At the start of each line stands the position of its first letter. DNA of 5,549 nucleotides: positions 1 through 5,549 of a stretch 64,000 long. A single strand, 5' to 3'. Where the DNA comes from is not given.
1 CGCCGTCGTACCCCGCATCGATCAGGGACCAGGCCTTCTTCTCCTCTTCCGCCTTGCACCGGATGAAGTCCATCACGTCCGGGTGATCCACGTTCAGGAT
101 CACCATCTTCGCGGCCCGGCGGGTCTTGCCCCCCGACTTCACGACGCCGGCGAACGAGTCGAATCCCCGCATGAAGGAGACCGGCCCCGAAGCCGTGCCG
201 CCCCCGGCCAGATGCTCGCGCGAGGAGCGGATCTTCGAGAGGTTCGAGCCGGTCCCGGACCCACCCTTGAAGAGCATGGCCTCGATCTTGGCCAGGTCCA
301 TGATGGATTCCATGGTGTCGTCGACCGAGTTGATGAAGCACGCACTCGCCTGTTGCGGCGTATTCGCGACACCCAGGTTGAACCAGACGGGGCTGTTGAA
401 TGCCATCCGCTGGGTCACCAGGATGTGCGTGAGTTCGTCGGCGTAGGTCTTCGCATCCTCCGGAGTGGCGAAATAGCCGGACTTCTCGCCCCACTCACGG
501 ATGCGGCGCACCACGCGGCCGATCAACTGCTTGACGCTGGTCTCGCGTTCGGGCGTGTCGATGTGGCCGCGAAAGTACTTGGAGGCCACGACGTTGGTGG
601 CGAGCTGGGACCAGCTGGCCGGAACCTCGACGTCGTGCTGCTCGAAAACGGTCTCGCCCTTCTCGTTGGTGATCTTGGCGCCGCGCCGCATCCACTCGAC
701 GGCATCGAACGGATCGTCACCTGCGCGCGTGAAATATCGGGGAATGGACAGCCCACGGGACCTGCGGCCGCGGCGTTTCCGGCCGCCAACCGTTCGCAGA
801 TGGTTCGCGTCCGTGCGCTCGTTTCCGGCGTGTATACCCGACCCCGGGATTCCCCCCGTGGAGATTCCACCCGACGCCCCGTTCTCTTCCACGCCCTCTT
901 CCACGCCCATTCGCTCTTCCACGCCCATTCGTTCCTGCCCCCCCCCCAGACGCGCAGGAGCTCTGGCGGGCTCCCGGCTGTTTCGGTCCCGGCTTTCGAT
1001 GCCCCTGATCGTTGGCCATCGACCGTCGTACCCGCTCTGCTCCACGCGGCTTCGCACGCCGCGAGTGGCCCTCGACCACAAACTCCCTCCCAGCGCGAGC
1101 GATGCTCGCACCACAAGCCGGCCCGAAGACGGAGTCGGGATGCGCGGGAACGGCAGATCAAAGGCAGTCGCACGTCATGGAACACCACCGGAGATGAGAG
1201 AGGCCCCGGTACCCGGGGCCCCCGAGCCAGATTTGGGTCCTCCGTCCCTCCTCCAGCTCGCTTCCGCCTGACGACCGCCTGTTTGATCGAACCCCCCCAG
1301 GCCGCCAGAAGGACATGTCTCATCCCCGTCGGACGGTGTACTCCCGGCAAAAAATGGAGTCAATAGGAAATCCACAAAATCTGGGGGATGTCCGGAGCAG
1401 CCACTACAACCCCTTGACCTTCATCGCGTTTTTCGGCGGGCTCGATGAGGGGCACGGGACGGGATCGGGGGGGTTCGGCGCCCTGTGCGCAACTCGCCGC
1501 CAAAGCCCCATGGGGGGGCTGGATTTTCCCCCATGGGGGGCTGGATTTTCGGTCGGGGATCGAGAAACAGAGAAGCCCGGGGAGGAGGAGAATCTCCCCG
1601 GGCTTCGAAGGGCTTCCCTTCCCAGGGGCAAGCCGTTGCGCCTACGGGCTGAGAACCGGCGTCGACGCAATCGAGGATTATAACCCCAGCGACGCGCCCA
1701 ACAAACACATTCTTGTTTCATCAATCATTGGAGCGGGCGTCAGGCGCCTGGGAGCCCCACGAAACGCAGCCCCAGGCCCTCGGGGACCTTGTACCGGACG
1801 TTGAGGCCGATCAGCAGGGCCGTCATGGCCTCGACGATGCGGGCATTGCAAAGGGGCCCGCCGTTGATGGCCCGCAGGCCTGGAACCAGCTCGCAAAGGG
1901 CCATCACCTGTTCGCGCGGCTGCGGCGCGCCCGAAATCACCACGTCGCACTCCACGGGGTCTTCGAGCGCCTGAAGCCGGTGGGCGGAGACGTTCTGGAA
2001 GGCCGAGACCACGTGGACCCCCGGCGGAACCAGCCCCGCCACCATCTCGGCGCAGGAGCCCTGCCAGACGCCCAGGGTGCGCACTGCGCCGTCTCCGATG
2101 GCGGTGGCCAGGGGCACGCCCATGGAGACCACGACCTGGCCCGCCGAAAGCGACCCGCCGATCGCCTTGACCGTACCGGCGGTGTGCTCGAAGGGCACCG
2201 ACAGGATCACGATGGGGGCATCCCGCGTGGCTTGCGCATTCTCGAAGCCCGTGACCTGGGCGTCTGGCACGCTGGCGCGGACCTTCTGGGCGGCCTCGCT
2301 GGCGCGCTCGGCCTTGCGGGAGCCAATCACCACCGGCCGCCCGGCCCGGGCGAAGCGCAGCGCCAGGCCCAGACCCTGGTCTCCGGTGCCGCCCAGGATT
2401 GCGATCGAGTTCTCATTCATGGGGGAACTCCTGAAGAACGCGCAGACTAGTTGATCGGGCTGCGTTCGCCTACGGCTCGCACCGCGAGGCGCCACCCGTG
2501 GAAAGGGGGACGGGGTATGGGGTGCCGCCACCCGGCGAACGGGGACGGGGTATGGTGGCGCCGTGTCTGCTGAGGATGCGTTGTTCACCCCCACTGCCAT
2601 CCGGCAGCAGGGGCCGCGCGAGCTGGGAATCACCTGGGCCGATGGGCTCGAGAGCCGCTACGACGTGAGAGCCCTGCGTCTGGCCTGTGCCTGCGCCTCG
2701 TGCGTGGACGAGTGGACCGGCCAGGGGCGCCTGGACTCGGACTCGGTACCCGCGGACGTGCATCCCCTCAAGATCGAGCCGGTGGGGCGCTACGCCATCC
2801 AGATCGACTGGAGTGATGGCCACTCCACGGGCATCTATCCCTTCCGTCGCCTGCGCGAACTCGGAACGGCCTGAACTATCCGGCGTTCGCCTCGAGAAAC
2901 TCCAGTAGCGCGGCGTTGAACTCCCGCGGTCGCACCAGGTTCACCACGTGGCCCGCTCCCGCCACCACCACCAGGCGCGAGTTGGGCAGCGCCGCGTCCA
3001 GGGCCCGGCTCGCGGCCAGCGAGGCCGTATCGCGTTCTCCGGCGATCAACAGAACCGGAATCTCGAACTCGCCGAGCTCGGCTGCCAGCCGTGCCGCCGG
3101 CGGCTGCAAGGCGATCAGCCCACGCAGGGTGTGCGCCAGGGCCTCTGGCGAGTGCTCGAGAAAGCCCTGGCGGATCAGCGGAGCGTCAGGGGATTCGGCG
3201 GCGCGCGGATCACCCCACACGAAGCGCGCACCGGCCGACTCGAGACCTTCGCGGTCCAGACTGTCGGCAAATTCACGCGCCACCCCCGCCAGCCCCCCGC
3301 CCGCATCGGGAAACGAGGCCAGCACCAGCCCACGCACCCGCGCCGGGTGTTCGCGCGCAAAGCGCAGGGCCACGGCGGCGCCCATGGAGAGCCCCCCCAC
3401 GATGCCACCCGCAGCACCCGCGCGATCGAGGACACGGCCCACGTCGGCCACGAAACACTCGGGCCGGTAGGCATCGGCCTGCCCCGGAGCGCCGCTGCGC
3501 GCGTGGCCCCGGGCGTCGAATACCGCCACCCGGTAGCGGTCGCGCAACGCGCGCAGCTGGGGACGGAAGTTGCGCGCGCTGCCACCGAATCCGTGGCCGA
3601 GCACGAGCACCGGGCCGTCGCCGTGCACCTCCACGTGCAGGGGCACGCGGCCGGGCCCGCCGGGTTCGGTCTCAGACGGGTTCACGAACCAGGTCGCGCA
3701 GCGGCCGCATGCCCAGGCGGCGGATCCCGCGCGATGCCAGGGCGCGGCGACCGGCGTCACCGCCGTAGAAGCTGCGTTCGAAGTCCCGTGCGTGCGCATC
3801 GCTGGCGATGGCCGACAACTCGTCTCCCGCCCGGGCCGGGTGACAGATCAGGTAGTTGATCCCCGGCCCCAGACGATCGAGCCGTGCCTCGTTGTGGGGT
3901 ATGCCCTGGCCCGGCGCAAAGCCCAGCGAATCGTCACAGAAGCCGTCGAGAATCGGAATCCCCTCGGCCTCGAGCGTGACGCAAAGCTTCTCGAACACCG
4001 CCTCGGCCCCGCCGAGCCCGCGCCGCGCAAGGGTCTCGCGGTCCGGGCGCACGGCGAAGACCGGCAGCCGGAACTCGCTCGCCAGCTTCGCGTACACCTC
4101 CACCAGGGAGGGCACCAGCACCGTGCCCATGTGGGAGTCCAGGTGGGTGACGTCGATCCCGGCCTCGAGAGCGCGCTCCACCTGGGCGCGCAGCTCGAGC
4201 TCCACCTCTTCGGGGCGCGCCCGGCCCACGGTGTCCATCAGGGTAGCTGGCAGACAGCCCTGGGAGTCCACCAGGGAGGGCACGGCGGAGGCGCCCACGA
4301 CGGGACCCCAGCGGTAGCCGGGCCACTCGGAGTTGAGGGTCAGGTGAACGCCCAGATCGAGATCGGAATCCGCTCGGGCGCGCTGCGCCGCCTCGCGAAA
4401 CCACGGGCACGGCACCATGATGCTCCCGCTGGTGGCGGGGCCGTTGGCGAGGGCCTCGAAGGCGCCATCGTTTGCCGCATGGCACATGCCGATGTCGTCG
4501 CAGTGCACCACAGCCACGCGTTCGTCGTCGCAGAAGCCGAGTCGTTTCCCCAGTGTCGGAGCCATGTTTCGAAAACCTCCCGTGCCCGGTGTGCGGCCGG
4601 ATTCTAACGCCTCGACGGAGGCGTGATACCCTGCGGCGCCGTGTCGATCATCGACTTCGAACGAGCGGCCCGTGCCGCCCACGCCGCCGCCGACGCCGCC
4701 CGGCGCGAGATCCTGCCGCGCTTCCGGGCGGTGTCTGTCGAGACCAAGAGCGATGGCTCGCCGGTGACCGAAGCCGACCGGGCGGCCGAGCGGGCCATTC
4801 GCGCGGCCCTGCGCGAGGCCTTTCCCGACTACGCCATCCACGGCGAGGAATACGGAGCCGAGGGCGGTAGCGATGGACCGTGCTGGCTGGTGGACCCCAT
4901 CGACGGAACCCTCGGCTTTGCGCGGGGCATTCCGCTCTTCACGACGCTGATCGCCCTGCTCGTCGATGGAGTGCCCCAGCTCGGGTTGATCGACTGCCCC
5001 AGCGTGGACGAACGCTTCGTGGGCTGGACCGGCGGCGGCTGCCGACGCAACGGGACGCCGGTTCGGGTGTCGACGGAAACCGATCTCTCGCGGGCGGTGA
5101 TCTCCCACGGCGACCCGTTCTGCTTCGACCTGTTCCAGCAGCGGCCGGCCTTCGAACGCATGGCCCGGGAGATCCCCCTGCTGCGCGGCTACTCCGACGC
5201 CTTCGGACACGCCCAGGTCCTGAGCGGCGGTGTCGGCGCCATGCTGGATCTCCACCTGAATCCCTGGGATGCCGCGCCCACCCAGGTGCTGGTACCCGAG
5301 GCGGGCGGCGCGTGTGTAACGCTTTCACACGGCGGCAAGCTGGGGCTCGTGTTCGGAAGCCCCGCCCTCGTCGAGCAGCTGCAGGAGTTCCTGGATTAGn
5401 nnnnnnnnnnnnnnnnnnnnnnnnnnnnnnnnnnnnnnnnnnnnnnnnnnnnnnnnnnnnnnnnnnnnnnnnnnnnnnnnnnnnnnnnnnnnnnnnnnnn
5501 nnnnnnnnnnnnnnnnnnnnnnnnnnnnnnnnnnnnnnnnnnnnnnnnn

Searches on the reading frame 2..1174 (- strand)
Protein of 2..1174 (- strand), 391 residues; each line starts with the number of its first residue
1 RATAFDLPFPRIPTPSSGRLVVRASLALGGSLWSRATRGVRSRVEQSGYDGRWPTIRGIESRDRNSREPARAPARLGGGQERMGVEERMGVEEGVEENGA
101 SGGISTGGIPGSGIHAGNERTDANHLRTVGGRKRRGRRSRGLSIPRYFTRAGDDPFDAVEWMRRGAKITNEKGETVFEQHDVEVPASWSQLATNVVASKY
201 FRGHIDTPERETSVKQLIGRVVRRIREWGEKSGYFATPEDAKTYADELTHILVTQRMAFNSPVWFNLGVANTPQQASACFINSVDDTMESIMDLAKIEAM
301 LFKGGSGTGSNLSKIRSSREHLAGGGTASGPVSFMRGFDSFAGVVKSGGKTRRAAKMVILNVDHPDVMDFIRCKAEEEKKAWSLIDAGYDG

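Call 21: search_protein_families(library=pfam, proteins=[window:2-1174:-], max_evalue=0.001)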
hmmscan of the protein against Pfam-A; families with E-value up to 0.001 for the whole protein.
window:2-1174:- (391 aa): 2 families
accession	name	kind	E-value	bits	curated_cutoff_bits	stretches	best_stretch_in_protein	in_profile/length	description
PF02867.20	Ribonuc_red_lgC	-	2.5e-33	115.9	23.9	1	277-380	1-107/523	Ribonucleotide reductase, barrel domain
PF08471.15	Ribonuc_red_2_N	-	5.4e-24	84.8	27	1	172-255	1-103/103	Class II vitamin B12-dependent ribonucleotide reductase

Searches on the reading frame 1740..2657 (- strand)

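Call 21: search_protein_families(library=pfam, proteins=[window:1740-2657:-], max_evalue=0.001)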
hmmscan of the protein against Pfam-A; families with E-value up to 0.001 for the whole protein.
window:1740-2657:- (305 aa): 3 families
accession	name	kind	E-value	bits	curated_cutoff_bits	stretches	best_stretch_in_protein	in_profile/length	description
PF03807.23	F420_oxidored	-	3.1e-17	63.4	21.6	1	85-181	2-93/94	NADP oxidoreductase coenzyme F420-dependent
PF10727.15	Rossmann-like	-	0.00029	21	23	1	91-178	22-106/131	Rossmann-like domain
PF07991.19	KARI_N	-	0.00063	19.8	20.6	0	80-176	2-91/165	Acetohydroxy acid isomeroreductase, NADPH-binding domain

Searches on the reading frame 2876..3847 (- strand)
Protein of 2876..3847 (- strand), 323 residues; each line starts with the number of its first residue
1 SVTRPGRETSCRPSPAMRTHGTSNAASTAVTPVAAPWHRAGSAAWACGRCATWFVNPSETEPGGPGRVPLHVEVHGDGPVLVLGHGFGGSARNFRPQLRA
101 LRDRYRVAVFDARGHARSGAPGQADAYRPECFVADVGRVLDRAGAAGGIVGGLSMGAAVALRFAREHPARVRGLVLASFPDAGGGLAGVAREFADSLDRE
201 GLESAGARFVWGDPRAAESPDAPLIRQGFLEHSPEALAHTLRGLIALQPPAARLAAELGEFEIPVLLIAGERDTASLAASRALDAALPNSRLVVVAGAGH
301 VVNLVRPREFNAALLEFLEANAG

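Call 21: search_protein_families(library=pfam, proteins=[window:2876-3847:-], max_evalue=0.001)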
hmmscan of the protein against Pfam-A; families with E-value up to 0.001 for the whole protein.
window:2876-3847:- (323 aa): 6 families
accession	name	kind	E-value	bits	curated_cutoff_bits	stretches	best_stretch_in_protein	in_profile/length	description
PF00561.26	Abhydrolase_1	-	7.7e-26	91.7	25.8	2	79-178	1-101/245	alpha/beta hydrolase fold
PF12697.13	Abhydrolase_6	-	1.3e-18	68.9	26.3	1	81-313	1-217/217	Alpha/beta hydrolase family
PF12146.15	Hydrolase_4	-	5.2e-15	55.8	27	1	80-178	6-108/239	Serine aminopeptidase, S33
PF08386.16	Abhydrolase_4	-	8.2e-05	23.1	21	0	261-302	33-75/103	TAP-like protein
PF03096.20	Ndr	-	0.00025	20.3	23.3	0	139-180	92-133/283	Ndr family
PF20408.4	Abhydrolase_11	-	0.0004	20.6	27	0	145-180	75-108/193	Alpha/beta hydrolase domain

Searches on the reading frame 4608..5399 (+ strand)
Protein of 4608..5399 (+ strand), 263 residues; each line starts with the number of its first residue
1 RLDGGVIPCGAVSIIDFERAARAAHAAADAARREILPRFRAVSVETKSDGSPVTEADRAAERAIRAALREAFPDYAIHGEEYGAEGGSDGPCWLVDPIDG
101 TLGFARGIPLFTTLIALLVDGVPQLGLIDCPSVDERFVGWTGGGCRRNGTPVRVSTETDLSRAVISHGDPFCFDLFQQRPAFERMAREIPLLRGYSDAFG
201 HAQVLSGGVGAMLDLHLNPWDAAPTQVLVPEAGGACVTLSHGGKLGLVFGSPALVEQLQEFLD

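Call 21: search_protein_families(library=pfam, proteins=[window:4608-5399:+], max_evalue=0.001)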
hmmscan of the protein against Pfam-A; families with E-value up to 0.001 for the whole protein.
window:4608-5399:+ (263 aa): 1 family
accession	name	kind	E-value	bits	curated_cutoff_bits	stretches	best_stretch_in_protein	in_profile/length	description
PF00459.30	Inositol_P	-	4.6e-46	157.9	27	1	22-245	7-244/271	Inositol monophosphatase family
